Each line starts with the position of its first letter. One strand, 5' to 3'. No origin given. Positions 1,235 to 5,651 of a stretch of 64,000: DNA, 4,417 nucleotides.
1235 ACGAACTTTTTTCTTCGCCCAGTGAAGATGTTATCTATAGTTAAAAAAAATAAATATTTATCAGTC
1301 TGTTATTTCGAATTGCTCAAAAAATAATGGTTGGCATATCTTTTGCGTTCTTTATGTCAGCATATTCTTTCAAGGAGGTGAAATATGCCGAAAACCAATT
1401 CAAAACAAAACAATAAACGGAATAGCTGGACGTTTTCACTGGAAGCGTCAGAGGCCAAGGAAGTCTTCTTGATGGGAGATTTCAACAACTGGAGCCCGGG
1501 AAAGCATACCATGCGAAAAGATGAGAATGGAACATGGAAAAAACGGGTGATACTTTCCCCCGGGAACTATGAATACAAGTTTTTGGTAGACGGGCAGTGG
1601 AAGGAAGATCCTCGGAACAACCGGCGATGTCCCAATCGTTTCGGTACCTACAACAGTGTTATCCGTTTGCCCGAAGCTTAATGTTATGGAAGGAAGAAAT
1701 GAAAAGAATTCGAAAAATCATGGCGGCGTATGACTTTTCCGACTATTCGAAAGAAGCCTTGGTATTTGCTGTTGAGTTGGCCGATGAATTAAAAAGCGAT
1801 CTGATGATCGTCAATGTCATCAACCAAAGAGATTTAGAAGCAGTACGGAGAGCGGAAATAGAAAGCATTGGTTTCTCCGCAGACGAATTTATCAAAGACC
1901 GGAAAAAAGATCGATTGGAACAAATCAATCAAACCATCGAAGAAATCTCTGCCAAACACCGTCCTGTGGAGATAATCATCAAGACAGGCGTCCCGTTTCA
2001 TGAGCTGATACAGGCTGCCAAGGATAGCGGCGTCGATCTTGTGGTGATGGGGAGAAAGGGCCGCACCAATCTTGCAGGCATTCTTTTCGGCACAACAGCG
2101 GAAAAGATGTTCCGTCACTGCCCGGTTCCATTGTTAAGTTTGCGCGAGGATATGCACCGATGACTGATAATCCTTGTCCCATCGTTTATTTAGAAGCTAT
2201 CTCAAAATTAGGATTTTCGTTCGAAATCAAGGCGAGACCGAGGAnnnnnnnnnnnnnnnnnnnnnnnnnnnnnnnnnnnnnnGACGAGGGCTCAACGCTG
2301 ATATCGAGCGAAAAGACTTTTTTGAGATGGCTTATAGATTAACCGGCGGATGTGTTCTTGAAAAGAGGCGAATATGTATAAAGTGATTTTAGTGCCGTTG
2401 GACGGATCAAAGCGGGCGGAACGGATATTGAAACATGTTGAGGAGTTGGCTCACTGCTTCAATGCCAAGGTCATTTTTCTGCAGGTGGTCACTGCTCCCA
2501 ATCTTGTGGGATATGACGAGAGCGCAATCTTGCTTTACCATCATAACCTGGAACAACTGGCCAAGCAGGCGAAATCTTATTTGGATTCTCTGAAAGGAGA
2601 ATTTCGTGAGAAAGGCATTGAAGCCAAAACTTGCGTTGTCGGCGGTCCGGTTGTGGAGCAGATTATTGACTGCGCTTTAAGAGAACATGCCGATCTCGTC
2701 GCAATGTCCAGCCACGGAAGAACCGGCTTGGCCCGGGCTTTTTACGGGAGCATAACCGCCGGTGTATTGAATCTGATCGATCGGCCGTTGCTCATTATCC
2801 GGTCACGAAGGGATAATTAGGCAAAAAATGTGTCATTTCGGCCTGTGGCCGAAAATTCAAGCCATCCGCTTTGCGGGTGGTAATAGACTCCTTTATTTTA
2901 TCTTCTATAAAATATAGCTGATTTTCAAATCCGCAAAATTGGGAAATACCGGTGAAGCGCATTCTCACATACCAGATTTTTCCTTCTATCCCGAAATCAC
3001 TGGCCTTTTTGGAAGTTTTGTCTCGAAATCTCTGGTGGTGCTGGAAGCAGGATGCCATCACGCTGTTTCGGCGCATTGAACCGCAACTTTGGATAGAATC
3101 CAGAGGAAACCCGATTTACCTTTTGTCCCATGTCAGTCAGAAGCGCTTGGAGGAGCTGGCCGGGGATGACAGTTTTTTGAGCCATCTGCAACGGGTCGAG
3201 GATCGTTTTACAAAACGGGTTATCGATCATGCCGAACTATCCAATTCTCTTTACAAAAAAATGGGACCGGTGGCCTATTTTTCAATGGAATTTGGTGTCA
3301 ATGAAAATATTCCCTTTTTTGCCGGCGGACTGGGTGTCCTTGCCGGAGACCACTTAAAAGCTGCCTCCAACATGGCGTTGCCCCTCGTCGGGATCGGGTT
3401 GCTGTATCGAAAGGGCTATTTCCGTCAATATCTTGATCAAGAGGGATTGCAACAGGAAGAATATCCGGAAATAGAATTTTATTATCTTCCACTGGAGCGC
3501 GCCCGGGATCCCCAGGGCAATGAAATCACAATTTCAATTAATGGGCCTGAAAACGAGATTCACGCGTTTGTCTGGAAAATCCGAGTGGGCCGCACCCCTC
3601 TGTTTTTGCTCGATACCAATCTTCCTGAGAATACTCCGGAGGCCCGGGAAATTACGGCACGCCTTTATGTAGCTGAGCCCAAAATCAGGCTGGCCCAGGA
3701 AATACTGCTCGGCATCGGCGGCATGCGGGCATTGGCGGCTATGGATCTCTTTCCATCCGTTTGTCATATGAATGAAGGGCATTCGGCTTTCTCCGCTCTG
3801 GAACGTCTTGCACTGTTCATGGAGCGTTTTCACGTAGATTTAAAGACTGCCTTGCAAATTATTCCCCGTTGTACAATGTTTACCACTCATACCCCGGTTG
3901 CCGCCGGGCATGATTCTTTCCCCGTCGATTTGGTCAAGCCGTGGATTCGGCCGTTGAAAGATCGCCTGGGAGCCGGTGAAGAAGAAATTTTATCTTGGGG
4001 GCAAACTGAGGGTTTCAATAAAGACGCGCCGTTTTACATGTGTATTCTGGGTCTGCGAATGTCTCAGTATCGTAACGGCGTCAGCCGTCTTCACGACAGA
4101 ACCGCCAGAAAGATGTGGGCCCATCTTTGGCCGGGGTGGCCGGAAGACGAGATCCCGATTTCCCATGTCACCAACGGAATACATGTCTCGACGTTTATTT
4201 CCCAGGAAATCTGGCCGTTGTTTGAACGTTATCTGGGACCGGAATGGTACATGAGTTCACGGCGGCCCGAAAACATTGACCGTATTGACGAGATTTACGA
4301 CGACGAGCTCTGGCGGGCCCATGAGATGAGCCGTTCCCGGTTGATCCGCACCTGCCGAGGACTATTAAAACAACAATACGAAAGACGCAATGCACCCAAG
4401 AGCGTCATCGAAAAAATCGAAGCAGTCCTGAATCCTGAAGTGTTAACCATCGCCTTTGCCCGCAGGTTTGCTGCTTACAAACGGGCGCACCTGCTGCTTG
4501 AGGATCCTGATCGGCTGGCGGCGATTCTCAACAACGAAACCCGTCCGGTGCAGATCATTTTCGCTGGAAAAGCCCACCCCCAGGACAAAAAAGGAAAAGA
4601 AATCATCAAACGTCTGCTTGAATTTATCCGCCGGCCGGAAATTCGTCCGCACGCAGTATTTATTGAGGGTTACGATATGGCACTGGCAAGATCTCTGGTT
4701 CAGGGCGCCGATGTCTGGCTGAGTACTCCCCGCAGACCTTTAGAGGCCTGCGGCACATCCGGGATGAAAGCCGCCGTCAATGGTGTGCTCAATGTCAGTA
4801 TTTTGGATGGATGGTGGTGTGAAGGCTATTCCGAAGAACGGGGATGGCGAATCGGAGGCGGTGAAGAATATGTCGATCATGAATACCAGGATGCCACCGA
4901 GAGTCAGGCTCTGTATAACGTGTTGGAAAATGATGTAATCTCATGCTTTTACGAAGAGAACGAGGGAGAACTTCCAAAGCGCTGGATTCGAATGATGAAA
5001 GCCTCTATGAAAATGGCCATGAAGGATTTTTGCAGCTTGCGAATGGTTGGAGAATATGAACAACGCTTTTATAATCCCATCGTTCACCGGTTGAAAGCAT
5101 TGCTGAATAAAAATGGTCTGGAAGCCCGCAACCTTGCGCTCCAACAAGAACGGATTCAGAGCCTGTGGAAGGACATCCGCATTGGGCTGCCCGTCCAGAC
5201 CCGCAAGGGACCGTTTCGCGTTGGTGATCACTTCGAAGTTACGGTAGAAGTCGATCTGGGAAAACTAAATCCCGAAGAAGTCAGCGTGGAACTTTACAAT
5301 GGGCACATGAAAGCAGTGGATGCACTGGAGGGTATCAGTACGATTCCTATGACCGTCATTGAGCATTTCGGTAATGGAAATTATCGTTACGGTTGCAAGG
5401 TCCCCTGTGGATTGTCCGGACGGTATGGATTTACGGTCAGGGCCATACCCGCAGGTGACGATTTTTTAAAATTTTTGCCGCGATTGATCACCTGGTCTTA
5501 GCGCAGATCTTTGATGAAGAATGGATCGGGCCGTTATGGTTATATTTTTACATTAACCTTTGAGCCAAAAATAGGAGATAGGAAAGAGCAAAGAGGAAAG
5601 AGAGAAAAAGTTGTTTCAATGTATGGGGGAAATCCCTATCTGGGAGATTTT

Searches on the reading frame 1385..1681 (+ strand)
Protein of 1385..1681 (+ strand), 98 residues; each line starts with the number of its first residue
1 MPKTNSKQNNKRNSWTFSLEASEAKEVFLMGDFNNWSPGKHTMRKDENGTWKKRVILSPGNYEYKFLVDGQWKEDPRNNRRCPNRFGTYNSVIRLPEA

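Call 7: search_protein_families(library=pfam, proteins=[window:1385-1681:+])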
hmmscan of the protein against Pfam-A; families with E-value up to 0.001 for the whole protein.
window:1385-1681:+ (98 aa): 3 families
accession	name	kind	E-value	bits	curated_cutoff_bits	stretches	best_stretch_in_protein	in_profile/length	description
PF16561.11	AMPK1_CBM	-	1.3e-13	51.4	26.8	1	23-95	10-79/85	Glycogen recognition site of AMP-activated protein kinase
PF02922.24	CBM_48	-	5.9e-11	43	22.4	1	10-72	9-72/83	Carbohydrate-binding module 48 (Isoamylase N-terminal domain)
PF22058.2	X25_BaPul_like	-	1.4e-06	28.7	27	1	30-75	12-59/87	Pullulanase X25 domain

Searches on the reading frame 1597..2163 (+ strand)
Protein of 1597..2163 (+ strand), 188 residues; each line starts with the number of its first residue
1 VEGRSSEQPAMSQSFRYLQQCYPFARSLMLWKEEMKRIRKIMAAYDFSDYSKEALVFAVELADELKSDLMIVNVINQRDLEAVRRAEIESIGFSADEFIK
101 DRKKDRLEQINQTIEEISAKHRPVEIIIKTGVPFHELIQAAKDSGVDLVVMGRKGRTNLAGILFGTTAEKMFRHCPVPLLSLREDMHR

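Call 7: search_protein_families(library=pfam, proteins=[window:1597-2163:+])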
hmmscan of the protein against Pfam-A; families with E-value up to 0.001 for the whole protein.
window:1597-2163:+ (188 aa): 1 family
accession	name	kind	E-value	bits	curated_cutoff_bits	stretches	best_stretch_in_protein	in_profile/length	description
PF00582.32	Usp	-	2.9e-27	96.4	24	1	38-180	2-138/141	Universal stress protein family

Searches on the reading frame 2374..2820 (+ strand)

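Call 7: search_protein_families(library=pfam, proteins=[window:2374-2820:+])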
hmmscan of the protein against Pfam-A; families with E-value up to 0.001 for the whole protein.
window:2374-2820:+ (148 aa): 1 family
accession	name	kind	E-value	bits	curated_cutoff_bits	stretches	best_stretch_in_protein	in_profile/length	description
PF00582.32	Usp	-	9.1e-26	91.5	24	1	1-143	1-141/141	Universal stress protein family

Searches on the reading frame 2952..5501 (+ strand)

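Call 7: search_protein_families(library=pfam, proteins=[window:2952-5501:+])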
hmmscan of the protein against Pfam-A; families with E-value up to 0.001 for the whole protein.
window:2952-5501:+ (849 aa): 2 families
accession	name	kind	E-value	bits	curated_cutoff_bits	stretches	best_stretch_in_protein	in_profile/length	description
PF11897.13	DUF3417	-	7.6e-30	104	25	1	13-119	1-108/109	Protein of unknown function (DUF3417)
PF00343.26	Phosphorylase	-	2.3e-27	96.1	27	2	270-624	219-583/713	Carbohydrate phosphorylase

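Call 78: search_protein_families(library=ncbifam, proteins=[window:2952-5501:+], max_evalue=1e-10)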
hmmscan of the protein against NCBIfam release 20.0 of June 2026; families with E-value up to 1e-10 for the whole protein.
window:2952-5501:+ (849 aa): 5 families
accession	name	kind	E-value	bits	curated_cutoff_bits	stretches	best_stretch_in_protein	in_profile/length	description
TIGR02094.1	more_P_ylases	subfamily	4.8e-237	788.5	191.7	1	107-709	1-600/600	alpha-glucan family phosphorylase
NF041129.1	maldex_phorlase_Thcocales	equivalog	1.2e-223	744.8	1500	1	13-814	5-783/816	maltodextrin phosphorylase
TIGR02093.1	P_ylase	subfamily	1.4e-26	92.9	552.9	1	270-653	310-706/804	glycogen/starch/alpha-glucan family phosphorylase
NF011562.0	PRK14986.1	equivalog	3.5e-16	58.5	1546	0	473-623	520-679/815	glycogen phosphorylase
NF011561.0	PRK14985.1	equivalog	2.7e-15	55.7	1273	0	270-621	306-664/800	maltodextrin phosphorylase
